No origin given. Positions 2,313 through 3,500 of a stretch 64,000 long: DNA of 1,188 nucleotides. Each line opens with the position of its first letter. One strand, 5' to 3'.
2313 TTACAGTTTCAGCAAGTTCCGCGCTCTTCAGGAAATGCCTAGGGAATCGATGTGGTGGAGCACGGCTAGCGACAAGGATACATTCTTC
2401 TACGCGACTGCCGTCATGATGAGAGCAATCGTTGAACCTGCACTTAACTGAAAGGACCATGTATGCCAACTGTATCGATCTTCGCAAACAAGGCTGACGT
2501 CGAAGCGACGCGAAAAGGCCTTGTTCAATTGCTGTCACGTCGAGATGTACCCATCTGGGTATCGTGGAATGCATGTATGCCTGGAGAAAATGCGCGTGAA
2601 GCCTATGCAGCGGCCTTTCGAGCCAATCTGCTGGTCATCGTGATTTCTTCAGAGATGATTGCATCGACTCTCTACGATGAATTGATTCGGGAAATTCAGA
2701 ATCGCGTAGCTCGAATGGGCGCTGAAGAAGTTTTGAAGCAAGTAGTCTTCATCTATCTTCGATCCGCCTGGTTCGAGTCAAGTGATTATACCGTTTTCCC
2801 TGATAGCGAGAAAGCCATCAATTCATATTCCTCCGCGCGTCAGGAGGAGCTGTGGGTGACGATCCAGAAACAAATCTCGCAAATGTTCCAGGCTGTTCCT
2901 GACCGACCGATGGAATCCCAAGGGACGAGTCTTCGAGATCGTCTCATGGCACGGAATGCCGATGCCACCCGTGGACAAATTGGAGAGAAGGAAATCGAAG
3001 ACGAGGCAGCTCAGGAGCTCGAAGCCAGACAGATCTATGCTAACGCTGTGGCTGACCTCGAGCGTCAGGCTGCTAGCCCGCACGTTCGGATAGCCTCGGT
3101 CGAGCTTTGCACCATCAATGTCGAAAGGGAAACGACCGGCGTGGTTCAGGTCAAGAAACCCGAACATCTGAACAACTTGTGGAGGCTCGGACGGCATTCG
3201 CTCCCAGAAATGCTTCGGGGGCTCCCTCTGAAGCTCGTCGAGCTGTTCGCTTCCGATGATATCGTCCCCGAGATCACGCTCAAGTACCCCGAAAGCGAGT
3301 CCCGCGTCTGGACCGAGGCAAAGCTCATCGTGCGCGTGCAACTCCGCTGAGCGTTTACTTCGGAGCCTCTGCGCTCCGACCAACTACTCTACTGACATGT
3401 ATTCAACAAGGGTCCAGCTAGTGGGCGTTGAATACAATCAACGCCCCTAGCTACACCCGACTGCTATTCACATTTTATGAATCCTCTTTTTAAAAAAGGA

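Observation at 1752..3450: High-GC islet encoding two tandem TIR-like proteins next to an MTase-nuclease fusion: candidate undescribed defence module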

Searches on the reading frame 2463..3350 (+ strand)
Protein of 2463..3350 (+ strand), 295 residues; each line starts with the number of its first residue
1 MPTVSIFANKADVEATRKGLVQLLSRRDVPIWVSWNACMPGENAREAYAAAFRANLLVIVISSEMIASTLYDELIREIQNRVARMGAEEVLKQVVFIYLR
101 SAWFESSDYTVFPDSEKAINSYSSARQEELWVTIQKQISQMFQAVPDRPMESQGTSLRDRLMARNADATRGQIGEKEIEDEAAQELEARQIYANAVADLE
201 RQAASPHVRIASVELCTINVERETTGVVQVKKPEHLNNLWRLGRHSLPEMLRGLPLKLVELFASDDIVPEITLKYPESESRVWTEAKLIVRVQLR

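Call 4: search_protein_families(library=pfam, proteins=[window:2463-3350:+], max_evalue=1)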
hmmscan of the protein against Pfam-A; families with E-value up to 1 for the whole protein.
window:2463-3350:+ (295 aa): 2 families
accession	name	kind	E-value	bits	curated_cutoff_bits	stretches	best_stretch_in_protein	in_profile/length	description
PF05258.17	DciA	-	0.003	18.2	24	1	28-96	22-89/89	Dna[CI] antecedent, DciA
PF13676.11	TIR_2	-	0.034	15.1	28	1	15-82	11-76/122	TIR domain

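Call 5: search_protein_families(library=padloc, proteins=[window:2463-3350:+], max_evalue=1)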
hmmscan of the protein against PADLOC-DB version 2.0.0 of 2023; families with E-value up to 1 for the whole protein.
window:2463-3350:+ (295 aa): 0 families

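Call 7: find_homologous_proteins(query=window:2463-3350:+, max_evalue=0.001)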
Query window:2463-3350:+ (295 aa): 1 proteins with E <= 0.001 among 1934 candidates.
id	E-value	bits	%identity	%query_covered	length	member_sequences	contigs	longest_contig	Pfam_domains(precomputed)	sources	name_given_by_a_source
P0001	1.3e-186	636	100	100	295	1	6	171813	-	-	-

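Call 11: find_encoding_contigs(protein=P0001, flank=10000, max_places=10)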
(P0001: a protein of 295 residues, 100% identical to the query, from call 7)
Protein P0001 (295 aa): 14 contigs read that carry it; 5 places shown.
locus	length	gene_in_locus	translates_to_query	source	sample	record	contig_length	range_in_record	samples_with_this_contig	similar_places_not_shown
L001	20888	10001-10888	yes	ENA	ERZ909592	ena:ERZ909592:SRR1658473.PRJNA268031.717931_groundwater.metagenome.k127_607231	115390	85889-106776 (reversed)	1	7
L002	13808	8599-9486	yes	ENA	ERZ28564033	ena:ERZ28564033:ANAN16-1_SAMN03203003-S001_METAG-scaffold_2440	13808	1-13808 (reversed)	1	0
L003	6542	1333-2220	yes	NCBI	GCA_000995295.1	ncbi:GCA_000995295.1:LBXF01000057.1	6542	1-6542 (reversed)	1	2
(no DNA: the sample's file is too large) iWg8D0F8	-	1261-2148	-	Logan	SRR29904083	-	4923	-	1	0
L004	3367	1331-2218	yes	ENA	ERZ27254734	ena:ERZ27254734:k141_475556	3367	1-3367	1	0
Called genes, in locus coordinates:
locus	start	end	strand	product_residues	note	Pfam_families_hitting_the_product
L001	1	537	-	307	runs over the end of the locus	PF02574:S-methyl_trans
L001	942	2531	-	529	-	PF00239:Resolvase, PF07508:Recombinase, PF13408:Zn_ribbon_recom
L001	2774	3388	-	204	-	-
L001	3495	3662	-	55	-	-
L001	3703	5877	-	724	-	PF01751:Toprim (faint), PF13155:Toprim_2, PF13362:Toprim_3 (weak), PF13662:Toprim_4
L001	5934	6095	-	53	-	-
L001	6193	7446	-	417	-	-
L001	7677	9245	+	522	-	PF13847:Methyltransf_31 (faint), PF01555:N6_N4_Mtase, PF04471:Mrr_cat, PF22722:NA-iREase1 (weak)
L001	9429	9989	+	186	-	-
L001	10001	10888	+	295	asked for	-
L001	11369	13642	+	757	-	PF01464:SLT (faint), PF00657:Lipase_GDSL (weak), PF17182:OSK (weak)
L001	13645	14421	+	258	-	-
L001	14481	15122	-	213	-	-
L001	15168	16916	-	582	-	PF00920:ILVD_EDD_N, PF24877:ILV_EDD_C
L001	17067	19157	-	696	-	PF01841:Transglut_core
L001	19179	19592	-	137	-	-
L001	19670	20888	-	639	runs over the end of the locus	PF02518:HATPase_c, PF00204:DNA_gyraseB, PF01751:Toprim, PF00986:DNA_gyraseB_C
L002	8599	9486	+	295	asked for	-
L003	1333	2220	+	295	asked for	-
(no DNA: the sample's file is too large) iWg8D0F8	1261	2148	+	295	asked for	-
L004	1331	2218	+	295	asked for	-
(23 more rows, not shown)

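Call 19: predict_structure(protein=window:2463-3350:+)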
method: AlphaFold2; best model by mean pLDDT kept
length: 295 residues; sequences in the alignment: 1
mean_pLDDT: 43.8   pTM: 0.26
mean pLDDT of the five models: 43.8, 36.0, 35.4, 34.9, 33.4
residues with pLDDT >= 90: 0; 70-90: 0; 50-70: 63; < 50: 232
segments of 3 or more residues with pLDDT < 50: 1-75, 86-88, 91-154, 157-159, 203-205, 207-265, 267-269, 272-280, 282-286, 290-295
pLDDT, mean of each block of 10 residues (from residue 1): 37 44 39 33 39 42 39 50 50 43 32 38 40 44 36 46 51 56 59 57 47 45 38 38 43 41 44 48 49 43
secondary structure, 60 per line:
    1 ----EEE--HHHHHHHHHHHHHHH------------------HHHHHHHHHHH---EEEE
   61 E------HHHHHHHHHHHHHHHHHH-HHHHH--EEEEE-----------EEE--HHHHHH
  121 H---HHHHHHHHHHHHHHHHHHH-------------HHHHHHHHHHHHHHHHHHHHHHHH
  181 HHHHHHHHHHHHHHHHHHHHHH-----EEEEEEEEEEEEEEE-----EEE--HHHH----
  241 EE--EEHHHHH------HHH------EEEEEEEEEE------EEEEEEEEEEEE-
elements in order: E5-7 H10-24 H43-53 E57-61 H68-85 H87-91 E94-98 E110-112 H115-121 H125-143 H157-202 E208-222 E228-230 H233-236 H247-251 E267-276 E283-294
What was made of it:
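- The predicted secondary structure of the OrfB N-domain is b-a-(b)-a-b-a-b-b-a, compatible with a five-stranded flavodoxin-like fold (call 19). The N-terminal strand and Asp and the five alternating b/a units over 145 aa fit a flavodoxin-like domain better than a 90-aa KH-like domain (call 19).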

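Call 21: search_protein_families(library=phrogs, proteins=[window:2463-3350:+, L001:942-2531:-, L001:2774-3388:-, L001:3703-5877:-, L001:6193-7446:-], max_evalue=0.1)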
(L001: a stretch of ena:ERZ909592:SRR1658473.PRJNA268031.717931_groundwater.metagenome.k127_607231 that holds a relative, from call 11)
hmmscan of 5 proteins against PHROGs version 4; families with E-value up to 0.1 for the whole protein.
window:2463-3350:+ (295 aa): 0 families

L001:942-2531:- (529 aa): 3 families
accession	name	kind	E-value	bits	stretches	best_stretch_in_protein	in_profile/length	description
phrog_95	-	integration and excision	1.2e-69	236.6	1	1-501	88-579/651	integrase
phrog_125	-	DNA, RNA and nucleotide metabolism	2.2e-19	71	1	1-233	20-204/254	DNA invertase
phrog_2696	-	unknown function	0.068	14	0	389-420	152-183/204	-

L001:2774-3388:- (204 aa): 0 families

L001:3703-5877:- (724 aa): 9 families
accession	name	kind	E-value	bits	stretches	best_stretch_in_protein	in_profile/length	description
phrog_47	-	DNA, RNA and nucleotide metabolism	3.6e-27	96.3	1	24-293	48-323/947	DNA primase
phrog_239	-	DNA, RNA and nucleotide metabolism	5.9e-19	69.5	1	18-304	32-306/801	DNA primase/helicase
phrog_6444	-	DNA, RNA and nucleotide metabolism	1.7e-12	48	1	171-308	232-365/577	DNA primase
phrog_849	-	DNA, RNA and nucleotide metabolism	3.2e-12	47.1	1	107-315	139-352/435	DNA primase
phrog_6088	-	DNA, RNA and nucleotide metabolism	4.4e-07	29.7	1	185-312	175-297/772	DNA primase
phrog_1139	-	DNA, RNA and nucleotide metabolism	0.027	13.4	1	149-273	125-252/895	DNA primase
phrog_19181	-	unknown function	0.03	15.2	1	5-71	134-195/221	-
phrog_6990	-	unknown function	0.068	14.3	0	229-255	13-39/66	-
phrog_2304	-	DNA, RNA and nucleotide metabolism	0.069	14.3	0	4-73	10-74/133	DNA primase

L001:6193-7446:- (417 aa): 0 families
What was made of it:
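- Location in mobile-element cargo beside an RM-type gene (calls 4, 11, 21).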

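Call 22: search_protein_families(library=ncbifam, proteins=[window:2463-3350:+], max_evalue=1)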
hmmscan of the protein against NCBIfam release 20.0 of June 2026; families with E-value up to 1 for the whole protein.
window:2463-3350:+ (295 aa): 0 families

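Call 26: search_solved_structures(query=window:2463-3350:+, max_evalue=10, show_alignments=3)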
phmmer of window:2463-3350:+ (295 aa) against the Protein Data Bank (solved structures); distinct sequences matched with E-value up to 10: 1.
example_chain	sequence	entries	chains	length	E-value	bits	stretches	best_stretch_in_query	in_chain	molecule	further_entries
28sd_C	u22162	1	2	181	0.69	12.6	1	171-245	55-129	Internal virion protein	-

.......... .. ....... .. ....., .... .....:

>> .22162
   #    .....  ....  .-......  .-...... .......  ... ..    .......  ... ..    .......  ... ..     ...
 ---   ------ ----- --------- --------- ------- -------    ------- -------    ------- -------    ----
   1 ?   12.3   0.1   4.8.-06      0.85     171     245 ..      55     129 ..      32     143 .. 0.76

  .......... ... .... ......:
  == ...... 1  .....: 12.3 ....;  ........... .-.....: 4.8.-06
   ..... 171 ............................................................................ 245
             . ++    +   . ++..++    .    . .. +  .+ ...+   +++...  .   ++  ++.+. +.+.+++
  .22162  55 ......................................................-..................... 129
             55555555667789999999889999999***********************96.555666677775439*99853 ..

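Call 32: search_protein_representatives(protein=window:2463-3350:+)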
Query: 295 residues. Proteins with E-value up to 0.001 (for the whole library): 2; up to 1e-10: 1; up to 1e-30: 1. The best 2 are listed.
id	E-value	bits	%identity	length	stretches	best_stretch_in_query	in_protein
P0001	4.2e-187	636.3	100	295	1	1-295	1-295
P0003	2.6e-05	40.3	31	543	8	247-279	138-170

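Call 38: fold_search(model_id=the predicted structure, library=pdb)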
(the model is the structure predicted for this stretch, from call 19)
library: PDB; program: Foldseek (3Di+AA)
matches with E <= 10: 649; with E <= 0.001: 0
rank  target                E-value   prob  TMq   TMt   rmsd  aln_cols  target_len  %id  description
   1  2qjo_C                5.9e-03  0.33  0.16  0.15  19.7       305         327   13  crystal structure of a bifunctional NMN adenylyltransferase/ADP ribose pyrophosphatase (NadM) complexed with ADPRP and (released 2008-03-11)
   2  2qjo_B                1.4e-02  0.16  0.13  0.13  20.1       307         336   14  crystal structure of a bifunctional NMN adenylyltransferase/ADP ribose pyrophosphatase (NadM) complexed with ADPRP and (released 2008-03-11)
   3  2qjo_A                2.7e-02  0.12  0.13  0.12  19.5       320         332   13  crystal structure of a bifunctional NMN adenylyltransferase/ADP ribose pyrophosphatase (NadM) complexed with ADPRP and (released 2008-03-11)
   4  8z0i_A                1.5e-01  0.13  0.14  0.08  20.9       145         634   13  Tribolium castaneum ABCH-9C(E224Q) mutant in complex with ATP (released 2025-04-16)
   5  4jj9_A                1.8e-01  0.09  0.11  0.17  18.6       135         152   11  Crystal Structure of 5-carboxymethyl-2-hydroxymuconate delta-isomerase (released 2013-05-01)
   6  9evs_1m               2.3e-01  0.10  0.11  0.20  17.5       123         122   14  Structure of the flowering plant mitoribosome with P-site tRNA (released 2025-09-03)
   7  4jj9_B                2.5e-01  0.08  0.10  0.17  18.6       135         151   10  Crystal Structure of 5-carboxymethyl-2-hydroxymuconate delta-isomerase (released 2013-05-01)
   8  8t9q_A                3.2e-01  0.10  0.11  0.23  16.0       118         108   11  Crystal structure of fused YR, an asymmetric 4-OT trimer (released 2023-12-06)
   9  7yxv                  3.4e-01  0.08  0.11  0.19  16.1       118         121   15  Crystal structure of a tautomerase superfamily member form Acinetobacter baumanii (released 2022-05-18)
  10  6oaa_E                3.4e-01  0.07  0.12  0.10  10.9       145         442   12  Cdc48-Npl4 complex processing poly-ubiquitinated substrate in the presence of ADP-BeFx, state 1 (released 2019-07-03)
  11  2rko                  3.9e-01  0.10  0.09  0.10  10.5        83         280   17  Crystal Structure of the Vps4p-dimer (released 2008-02-26)
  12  9svy_C                4.1e-01  0.06  0.09  0.09  10.5        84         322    7  XRCC3-RAD51C-RAD51D-XRCC2 (XRCC3 complex) capping a RAD51 filament on partially duplex DNA (released 2025-11-12)
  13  6omb_A                4.4e-01  0.11  0.12  0.07   8.7        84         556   18  Cdc48 Hexamer (Subunits A to E) with substrate bound to the central pore (released 2019-07-17)
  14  9nf4_B                4.4e-01  0.05  0.10  0.17  16.9       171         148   10  Cg10062 E114N mutant apo (released 2025-04-02)
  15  6ef3_J                4.7e-01  0.11  0.11  0.10   8.3        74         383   16  Yeast 26S proteasome bound to ubiquitinated substrate (4D motor state) (released 2018-10-17)
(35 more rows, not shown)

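Call 49: find_related_loci(query=window:2463-3350:+, collection=viral_contigs, flank=10000)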
Query window:2463-3350:+ (295 aa) in viral_contigs; peptide patterns used: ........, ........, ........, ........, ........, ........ (x = any residue, [..] = any of these).
4 stretches matched a pattern, but none encodes a relative of the query by tblastn (E <= 1e-3).

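Call 71: search_protein_families(library=pfam, proteins=[L001:2774-3400:-, L001:3495-3662:-, L001:5934-6095:-, L001:6193-7446:-, L001:3703-5877:-, L001:19179-19592:-, L001:17067-19157:-], max_evalue=0.1)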
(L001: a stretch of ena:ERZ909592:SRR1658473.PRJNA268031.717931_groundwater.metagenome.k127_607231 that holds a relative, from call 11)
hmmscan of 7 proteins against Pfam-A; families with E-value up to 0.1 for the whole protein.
L001:2774-3400:- (208 aa): 1 family
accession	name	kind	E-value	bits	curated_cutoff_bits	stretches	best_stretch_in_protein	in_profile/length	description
PF02012.26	BNR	-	0.091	13.2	27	0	31-41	1-11/12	BNR/Asp-box repeat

L001:3495-3662:- (55 aa): 1 family
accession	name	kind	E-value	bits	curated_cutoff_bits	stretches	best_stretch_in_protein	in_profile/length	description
PF07878.17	RHH_5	-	0.021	15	26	1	12-48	5-41/43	CopG-like RHH_1 or ribbon-helix-helix domain, RHH_5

L001:5934-6095:- (53 aa): 0 families

L001:6193-7446:- (417 aa): 1 family
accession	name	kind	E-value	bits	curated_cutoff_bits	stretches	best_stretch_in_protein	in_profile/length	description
PF01432.26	Peptidase_M3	-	0.034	13.9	27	1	207-259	148-200/457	Peptidase family M3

L001:3703-5877:- (724 aa): 5 families
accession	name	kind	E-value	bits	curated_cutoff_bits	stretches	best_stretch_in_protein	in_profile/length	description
PF13155.12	Toprim_2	-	6.9e-12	46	22.1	1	201-291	1-87/88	Toprim-like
PF13662.12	Toprim_4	-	1.5e-07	31.9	25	1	199-273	2-84/85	Toprim domain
PF13362.12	Toprim_3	-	4.7e-06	27.4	27.2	1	200-293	2-90/95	Toprim domain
PF01751.28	Toprim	-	7.4e-06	26.5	23.1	1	200-278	2-93/96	Toprim domain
PF04760.21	IF2_N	-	0.066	13.4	25.3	0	546-566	11-31/53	Translation initiation factor IF-2, N-terminal region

L001:19179-19592:- (137 aa): 0 families

L001:17067-19157:- (696 aa): 1 family
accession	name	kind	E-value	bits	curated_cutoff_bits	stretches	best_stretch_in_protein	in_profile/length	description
PF01841.26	Transglut_core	-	4.1e-15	56.4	23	1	415-524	10-108/108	Transglutaminase-like superfamily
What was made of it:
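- A 724-aa Toprim primase is encoded 4 kb upstream (calls 11, 21, 71).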

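Call 87: search_protein_families(library=padloc, proteins=[L001:17067-19157:-, L001:19179-19592:-, L001:2774-3400:-, L001:6193-7446:-, L001:3703-5877:-, L001:942-2531:-, L001:3495-3662:-], max_evalue=0.01)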
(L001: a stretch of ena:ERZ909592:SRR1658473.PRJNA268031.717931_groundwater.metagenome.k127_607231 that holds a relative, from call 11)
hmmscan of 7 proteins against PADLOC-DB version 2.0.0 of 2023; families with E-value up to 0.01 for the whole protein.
L001:17067-19157:- (696 aa): 0 families

L001:19179-19592:- (137 aa): 0 families

L001:2774-3400:- (208 aa): 0 families

L001:6193-7446:- (417 aa): 0 families

L001:3703-5877:- (724 aa): 2 families
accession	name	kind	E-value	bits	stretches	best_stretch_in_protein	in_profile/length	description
PDLC03800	RTasDnaG-like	-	9.8e-11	39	1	181-325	267-405/550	DRT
PDLC03767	RT_UG29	-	0.00025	16.5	1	199-274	263-343/2280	DRT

L001:942-2531:- (529 aa): 0 families

L001:3495-3662:- (55 aa): 0 families
